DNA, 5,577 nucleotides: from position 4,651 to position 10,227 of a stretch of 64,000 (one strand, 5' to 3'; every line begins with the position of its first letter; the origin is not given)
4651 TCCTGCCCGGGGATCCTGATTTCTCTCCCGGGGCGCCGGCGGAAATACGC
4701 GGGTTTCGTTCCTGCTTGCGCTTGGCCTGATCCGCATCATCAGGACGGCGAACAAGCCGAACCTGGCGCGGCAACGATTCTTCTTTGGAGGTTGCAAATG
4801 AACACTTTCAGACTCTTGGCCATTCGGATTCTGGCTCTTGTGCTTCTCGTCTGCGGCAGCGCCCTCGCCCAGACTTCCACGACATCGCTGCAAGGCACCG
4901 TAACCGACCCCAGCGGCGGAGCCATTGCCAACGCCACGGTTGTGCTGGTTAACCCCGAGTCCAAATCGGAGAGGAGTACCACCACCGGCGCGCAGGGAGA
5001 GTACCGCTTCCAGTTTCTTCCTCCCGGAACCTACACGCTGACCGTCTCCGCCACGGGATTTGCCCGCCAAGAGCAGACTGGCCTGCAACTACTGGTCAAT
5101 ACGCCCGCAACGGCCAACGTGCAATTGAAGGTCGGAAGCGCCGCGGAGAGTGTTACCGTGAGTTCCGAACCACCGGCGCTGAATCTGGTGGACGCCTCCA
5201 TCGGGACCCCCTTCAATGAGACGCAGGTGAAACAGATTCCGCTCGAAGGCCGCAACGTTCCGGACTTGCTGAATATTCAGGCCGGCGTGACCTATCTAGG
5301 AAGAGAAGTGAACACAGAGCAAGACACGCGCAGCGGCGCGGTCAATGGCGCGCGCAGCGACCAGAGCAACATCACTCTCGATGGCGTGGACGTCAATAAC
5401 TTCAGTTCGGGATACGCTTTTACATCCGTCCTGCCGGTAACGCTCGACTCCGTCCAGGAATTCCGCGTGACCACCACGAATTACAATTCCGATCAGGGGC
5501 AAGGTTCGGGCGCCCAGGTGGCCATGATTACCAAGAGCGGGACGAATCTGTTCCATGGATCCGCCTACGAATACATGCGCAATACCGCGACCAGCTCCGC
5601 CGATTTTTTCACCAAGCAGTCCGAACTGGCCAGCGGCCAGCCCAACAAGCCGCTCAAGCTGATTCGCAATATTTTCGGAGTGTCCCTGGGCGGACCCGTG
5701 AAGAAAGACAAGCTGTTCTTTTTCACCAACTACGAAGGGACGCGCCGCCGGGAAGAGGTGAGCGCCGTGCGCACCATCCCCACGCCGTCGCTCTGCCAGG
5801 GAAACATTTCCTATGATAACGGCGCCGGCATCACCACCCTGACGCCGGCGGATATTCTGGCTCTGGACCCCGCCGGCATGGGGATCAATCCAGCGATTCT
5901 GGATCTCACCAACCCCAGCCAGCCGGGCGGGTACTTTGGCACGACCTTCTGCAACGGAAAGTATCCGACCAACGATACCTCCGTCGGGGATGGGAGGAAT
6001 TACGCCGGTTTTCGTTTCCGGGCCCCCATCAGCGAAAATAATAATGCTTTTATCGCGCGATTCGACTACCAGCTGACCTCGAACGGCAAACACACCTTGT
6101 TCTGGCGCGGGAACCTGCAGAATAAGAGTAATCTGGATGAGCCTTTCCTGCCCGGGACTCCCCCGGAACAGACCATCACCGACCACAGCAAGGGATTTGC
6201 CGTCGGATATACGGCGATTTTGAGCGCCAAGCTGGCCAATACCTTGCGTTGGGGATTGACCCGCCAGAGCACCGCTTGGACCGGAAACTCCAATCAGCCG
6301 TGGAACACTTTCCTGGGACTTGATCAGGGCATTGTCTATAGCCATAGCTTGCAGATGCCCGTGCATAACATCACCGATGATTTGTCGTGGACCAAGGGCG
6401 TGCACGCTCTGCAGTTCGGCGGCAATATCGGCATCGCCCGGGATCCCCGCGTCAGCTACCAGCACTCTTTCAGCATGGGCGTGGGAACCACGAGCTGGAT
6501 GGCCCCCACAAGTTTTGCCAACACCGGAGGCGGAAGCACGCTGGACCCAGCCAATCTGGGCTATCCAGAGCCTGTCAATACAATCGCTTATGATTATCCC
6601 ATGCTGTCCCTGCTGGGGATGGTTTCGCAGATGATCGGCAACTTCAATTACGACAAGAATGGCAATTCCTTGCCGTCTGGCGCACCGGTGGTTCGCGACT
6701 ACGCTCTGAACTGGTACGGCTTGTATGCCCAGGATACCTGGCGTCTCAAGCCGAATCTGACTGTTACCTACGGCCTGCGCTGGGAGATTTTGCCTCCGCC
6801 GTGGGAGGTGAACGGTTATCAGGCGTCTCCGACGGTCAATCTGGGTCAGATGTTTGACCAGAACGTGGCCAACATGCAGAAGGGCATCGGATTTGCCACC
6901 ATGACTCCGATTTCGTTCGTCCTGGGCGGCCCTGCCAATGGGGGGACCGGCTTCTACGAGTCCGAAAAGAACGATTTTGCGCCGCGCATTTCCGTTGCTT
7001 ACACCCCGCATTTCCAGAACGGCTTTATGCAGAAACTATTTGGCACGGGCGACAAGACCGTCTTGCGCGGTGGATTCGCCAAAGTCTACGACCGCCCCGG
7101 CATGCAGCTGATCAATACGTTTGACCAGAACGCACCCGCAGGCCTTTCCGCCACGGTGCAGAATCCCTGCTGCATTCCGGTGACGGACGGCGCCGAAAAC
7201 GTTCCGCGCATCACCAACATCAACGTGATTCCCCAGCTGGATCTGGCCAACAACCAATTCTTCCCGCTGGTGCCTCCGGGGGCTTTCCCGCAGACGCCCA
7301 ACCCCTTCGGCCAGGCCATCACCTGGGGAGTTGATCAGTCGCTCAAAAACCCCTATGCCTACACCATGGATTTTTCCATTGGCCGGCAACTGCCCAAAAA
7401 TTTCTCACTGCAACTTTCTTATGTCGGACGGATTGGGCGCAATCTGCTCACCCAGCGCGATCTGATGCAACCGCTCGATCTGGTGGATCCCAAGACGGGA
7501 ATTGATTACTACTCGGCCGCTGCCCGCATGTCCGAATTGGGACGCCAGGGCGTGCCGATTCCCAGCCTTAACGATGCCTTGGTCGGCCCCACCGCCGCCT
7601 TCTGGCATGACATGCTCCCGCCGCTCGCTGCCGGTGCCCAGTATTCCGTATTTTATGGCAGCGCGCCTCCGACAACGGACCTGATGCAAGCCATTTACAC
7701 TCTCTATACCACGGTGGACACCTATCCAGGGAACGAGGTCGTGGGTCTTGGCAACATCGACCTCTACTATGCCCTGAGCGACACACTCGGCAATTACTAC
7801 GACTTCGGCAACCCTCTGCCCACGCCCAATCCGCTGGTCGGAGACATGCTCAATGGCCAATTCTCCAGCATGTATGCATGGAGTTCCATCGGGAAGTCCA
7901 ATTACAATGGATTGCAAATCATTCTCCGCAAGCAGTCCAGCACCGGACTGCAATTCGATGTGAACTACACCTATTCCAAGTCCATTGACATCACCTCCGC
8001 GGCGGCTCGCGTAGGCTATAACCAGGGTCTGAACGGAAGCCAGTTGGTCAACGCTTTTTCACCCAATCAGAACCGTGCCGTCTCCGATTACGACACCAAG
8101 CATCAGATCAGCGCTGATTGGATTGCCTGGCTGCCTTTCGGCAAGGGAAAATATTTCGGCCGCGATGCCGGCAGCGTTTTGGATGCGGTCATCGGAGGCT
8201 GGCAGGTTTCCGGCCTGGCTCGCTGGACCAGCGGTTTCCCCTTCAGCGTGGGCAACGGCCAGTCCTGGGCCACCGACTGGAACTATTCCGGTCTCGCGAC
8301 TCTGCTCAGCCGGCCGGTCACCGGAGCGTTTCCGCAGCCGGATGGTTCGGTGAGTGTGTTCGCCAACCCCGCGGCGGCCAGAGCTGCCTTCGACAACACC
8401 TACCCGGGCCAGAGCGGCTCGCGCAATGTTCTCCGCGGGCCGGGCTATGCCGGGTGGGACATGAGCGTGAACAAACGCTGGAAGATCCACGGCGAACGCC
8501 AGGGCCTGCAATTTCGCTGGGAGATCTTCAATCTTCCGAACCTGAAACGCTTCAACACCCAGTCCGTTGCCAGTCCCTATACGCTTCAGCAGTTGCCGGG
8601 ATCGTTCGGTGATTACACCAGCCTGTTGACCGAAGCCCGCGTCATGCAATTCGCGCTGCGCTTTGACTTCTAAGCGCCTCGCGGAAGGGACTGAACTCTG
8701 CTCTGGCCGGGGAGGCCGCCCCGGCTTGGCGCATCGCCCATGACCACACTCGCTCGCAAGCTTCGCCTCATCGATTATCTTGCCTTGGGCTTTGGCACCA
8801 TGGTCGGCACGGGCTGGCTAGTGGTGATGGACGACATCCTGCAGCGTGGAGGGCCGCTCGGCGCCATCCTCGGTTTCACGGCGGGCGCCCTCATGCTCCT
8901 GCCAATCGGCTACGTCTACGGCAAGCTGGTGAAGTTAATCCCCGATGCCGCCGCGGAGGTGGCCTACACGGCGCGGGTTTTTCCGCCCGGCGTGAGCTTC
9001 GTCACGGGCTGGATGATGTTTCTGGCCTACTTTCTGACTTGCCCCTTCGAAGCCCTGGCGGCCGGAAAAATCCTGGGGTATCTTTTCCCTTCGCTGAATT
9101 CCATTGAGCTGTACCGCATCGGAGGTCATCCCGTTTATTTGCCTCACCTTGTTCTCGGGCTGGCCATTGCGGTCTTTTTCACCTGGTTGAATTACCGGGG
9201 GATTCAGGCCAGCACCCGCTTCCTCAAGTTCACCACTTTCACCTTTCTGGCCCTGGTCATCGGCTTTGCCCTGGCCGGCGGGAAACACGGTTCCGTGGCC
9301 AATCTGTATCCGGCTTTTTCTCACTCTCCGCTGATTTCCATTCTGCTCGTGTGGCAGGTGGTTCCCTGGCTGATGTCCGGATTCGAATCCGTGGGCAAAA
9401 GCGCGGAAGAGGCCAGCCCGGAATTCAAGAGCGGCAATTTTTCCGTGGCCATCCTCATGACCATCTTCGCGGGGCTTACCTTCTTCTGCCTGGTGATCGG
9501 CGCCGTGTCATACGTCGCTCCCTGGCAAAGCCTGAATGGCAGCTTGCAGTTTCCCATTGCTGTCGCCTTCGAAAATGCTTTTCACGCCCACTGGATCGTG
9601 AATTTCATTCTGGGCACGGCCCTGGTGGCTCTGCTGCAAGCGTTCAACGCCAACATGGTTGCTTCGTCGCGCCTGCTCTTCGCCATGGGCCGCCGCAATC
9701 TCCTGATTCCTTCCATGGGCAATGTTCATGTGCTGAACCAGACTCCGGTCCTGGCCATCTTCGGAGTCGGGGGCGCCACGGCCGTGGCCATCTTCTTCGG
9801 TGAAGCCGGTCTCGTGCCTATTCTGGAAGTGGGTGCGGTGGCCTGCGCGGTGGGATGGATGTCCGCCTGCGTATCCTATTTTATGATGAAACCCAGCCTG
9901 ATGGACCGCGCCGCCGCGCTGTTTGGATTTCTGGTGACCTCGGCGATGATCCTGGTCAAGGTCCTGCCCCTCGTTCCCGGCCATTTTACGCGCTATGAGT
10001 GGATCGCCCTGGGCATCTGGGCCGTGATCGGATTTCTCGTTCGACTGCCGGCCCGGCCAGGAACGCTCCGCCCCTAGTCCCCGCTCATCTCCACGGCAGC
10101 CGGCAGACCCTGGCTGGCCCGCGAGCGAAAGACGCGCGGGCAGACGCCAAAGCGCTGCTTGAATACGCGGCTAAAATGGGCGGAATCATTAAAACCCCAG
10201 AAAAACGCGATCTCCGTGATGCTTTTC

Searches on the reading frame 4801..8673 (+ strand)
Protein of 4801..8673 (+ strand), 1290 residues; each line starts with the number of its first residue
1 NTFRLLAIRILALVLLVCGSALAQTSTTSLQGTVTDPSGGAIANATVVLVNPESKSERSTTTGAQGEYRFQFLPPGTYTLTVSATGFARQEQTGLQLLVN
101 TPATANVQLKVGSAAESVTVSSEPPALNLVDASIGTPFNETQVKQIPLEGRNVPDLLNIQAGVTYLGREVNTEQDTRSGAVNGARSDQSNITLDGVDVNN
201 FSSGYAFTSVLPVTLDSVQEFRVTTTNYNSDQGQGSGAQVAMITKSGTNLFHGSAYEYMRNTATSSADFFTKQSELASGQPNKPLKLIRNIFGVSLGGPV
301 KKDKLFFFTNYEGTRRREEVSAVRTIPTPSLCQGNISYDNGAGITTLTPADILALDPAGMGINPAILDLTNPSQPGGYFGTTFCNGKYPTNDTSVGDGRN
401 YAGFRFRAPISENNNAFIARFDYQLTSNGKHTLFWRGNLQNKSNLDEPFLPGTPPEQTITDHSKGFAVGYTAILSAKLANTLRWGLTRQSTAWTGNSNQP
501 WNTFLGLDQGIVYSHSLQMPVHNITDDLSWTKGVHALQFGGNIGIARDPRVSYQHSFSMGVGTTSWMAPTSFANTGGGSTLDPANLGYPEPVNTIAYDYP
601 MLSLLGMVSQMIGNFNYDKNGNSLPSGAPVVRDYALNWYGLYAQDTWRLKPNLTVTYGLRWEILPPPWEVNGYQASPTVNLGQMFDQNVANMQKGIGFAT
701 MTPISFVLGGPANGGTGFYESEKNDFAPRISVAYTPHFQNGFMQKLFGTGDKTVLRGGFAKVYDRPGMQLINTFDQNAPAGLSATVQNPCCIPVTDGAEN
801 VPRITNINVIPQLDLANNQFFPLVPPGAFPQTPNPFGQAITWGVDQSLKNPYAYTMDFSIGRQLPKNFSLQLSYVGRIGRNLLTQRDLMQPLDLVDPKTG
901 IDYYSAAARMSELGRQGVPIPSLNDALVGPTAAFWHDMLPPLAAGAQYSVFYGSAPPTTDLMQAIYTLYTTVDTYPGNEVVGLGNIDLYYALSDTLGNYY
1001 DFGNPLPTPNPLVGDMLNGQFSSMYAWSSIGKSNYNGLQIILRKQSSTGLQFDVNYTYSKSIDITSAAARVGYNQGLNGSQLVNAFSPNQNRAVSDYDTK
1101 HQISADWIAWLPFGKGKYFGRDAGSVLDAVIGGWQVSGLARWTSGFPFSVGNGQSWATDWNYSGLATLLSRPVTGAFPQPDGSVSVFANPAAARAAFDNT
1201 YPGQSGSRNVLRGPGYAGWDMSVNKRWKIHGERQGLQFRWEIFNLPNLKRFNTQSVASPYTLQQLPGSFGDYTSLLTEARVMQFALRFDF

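Call 37: search_protein_families(library=pfam, proteins=[window:4801-8673:+], max_evalue=0.0001)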
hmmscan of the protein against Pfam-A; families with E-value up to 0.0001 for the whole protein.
window:4801-8673:+ (1290 aa): 4 families
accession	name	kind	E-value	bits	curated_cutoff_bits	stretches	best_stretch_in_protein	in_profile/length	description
PF25183.1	OMP_b-brl_4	-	3.1e-141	472.9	30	1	243-1283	1-838/838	Outer membrane beta barrel domain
PF13620.12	CarboxypepD_reg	-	1.5e-24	86.5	32.3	1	29-110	1-82/82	Carboxypeptidase regulatory-like domain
PF13715.12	CarbopepD_reg_2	-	2.3e-09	37.6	32.2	1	30-93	1-61/88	CarboxypepD_reg-like domain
PF17210.9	SdrD_B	-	8.8e-06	26.3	29.7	1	36-85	18-68/112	SdrD B-like domain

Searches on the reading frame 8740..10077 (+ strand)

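Call 37: search_protein_families(library=pfam, proteins=[window:8740-10077:+], max_evalue=0.0001)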
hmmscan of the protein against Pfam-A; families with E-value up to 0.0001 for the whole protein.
window:8740-10077:+ (445 aa): 2 families
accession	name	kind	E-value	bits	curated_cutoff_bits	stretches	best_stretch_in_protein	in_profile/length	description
PF13520.12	AA_permease_2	-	6.4e-26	91.7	27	1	9-427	2-421/427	Amino acid permease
PF00324.27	AA_permease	-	5.8e-24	85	24.6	1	17-400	6-400/470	Amino acid permease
